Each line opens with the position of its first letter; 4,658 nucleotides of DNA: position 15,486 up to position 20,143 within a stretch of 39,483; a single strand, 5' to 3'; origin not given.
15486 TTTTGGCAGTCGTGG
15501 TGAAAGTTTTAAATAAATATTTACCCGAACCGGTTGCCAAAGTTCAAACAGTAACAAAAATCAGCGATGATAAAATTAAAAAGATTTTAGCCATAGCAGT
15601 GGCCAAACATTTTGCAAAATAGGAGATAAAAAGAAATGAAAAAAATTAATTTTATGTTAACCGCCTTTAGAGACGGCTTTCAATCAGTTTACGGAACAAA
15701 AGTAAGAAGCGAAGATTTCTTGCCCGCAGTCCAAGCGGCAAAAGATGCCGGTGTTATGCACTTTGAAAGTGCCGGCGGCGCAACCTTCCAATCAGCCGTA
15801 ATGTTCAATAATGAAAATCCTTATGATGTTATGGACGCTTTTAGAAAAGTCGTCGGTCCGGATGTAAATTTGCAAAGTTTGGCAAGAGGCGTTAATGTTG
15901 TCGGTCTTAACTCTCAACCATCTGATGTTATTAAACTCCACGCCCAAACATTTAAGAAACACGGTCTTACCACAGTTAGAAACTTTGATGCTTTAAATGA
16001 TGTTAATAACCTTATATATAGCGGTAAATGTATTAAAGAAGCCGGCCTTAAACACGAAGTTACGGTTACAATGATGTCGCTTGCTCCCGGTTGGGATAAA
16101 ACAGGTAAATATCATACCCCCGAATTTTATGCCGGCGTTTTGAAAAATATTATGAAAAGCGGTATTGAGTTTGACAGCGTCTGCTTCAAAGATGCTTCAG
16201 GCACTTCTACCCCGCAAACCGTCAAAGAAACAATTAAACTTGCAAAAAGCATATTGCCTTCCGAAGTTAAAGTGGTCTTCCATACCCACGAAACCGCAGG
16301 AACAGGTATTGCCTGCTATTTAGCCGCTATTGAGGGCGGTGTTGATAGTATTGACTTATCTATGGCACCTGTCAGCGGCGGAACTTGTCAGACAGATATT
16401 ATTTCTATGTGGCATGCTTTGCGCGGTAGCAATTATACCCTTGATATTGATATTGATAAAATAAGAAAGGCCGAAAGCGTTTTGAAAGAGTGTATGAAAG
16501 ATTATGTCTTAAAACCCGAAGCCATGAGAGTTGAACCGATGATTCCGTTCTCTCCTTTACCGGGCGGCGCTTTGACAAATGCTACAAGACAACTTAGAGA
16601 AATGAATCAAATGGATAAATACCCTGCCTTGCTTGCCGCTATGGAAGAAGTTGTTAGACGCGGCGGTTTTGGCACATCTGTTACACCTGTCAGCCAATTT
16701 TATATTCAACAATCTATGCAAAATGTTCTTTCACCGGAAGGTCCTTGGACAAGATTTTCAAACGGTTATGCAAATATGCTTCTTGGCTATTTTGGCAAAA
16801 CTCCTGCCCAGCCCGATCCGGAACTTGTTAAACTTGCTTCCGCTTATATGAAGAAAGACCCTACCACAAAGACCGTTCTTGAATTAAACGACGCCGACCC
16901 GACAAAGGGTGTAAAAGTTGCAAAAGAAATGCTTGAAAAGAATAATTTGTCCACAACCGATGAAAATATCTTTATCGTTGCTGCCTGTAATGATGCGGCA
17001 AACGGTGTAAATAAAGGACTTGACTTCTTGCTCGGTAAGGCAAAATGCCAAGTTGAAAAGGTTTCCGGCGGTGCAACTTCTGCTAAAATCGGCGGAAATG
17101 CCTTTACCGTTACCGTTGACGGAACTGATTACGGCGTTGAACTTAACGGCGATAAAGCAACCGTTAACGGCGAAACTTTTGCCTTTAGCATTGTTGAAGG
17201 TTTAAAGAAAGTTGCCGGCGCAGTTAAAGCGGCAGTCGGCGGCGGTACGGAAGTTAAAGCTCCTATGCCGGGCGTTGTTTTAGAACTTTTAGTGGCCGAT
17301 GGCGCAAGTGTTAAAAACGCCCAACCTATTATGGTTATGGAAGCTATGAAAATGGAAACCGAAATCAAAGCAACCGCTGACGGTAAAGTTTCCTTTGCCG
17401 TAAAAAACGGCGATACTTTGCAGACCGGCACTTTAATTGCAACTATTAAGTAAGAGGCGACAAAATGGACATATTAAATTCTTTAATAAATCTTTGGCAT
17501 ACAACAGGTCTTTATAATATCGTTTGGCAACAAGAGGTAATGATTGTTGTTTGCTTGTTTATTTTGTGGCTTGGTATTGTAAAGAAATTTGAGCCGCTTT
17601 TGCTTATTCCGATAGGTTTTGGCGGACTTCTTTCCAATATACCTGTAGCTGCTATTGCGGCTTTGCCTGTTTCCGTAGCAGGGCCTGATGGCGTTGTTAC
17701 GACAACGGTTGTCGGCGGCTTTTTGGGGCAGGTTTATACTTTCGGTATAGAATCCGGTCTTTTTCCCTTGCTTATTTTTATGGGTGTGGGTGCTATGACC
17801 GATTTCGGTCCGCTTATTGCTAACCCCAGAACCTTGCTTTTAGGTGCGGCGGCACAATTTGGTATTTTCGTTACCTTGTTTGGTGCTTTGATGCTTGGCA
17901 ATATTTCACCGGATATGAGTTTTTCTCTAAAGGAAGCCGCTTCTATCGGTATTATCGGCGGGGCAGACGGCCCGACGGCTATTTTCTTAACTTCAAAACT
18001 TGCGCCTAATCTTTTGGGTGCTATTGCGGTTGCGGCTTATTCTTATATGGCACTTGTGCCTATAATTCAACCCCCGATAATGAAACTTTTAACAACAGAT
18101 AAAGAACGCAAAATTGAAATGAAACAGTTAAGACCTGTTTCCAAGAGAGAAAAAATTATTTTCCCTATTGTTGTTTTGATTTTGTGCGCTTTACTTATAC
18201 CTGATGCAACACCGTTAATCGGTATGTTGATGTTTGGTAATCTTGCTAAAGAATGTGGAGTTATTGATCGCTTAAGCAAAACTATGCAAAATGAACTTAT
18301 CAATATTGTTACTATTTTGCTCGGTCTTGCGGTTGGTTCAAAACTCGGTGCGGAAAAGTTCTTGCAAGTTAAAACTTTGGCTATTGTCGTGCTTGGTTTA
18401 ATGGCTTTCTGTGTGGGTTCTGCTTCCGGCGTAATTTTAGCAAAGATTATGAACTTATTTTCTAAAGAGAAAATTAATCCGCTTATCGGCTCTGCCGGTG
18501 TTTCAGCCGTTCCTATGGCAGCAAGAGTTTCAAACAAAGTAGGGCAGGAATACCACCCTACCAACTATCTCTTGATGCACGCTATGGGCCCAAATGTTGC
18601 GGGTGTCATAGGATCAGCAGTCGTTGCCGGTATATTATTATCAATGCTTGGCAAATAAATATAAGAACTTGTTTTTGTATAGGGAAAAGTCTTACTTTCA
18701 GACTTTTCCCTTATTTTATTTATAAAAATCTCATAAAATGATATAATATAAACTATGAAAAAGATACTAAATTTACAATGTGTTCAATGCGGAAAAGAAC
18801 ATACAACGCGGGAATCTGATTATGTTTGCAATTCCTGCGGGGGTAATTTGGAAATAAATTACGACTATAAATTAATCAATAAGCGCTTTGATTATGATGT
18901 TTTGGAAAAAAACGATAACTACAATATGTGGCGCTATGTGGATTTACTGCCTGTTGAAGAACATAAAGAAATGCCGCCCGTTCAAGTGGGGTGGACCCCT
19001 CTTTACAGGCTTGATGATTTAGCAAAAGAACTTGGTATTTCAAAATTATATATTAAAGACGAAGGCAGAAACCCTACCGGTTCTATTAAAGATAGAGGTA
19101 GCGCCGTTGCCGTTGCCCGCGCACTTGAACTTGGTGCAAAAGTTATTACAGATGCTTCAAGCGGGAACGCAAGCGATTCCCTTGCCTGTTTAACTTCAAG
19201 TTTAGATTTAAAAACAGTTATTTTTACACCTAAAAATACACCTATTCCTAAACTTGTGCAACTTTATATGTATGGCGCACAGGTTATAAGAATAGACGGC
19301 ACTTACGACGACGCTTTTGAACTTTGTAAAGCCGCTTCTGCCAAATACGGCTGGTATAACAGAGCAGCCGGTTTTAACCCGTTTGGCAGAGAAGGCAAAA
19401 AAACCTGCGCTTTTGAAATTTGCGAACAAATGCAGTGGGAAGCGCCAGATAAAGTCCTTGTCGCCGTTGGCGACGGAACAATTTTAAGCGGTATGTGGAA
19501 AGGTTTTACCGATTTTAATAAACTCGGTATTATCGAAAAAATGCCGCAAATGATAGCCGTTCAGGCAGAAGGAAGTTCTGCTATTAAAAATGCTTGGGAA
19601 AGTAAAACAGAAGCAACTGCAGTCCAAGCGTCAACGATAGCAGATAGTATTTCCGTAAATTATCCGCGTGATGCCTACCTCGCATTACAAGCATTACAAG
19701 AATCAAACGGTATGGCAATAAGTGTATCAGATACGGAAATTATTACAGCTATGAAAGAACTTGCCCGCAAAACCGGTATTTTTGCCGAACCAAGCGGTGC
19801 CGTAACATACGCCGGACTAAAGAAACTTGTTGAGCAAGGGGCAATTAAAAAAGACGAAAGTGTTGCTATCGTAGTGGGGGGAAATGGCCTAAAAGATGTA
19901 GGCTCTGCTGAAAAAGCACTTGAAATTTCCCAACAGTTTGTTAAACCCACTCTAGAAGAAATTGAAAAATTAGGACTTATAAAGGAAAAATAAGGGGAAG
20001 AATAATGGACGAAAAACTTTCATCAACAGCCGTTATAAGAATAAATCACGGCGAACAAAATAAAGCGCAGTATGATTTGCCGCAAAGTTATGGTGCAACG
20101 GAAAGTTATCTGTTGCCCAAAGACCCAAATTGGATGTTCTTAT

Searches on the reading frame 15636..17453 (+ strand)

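Call 6: search_protein_families(library=pfam, proteins=[window:15636-17453:+], max_evalue=0.001)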
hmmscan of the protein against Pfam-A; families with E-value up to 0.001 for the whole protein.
window:15636-17453:+ (605 aa): 3 families
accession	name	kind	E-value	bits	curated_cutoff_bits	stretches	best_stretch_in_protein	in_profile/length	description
PF02436.23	PYC_OADA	-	1.8e-26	93.5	27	1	305-472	3-166/201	Conserved carboxylase domain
PF00364.28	Biotin_lipoyl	-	2.8e-16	59.5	22.1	1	539-604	2-73/73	Biotin-requiring enzyme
PF00682.25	HMGL-like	-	3.6e-11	43.4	29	1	169-282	148-259/260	HMGL-like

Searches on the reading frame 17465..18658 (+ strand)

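Call 6: search_protein_families(library=pfam, proteins=[window:17465-18658:+], max_evalue=0.001)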
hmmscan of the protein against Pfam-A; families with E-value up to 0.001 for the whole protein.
window:17465-18658:+ (397 aa): 1 family
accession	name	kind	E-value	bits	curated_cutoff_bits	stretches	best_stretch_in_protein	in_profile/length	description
PF03977.18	OAD_beta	-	6.1e-163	542.3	31.6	1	23-395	2-349/349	Na+-transporting oxaloacetate decarboxylase beta subunit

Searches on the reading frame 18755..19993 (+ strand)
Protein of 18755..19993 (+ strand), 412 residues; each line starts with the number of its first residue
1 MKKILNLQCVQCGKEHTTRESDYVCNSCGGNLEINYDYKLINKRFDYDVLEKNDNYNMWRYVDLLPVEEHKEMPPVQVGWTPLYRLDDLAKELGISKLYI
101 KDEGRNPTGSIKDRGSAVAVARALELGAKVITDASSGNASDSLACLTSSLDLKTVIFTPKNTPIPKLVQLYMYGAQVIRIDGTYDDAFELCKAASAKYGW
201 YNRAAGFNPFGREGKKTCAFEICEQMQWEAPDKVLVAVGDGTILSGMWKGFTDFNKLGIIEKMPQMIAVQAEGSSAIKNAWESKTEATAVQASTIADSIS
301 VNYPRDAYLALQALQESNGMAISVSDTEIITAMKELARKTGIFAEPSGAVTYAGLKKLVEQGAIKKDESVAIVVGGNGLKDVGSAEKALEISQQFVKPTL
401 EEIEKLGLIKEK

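Call 6: search_protein_families(library=pfam, proteins=[window:18755-19993:+], max_evalue=0.001)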
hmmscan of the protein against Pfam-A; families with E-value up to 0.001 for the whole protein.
window:18755-19993:+ (412 aa): 1 family
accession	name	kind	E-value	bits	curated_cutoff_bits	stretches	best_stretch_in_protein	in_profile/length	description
PF00291.31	PALP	-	4.9e-80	269.4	35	1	78-374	5-293/295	Pyridoxal-phosphate dependent enzyme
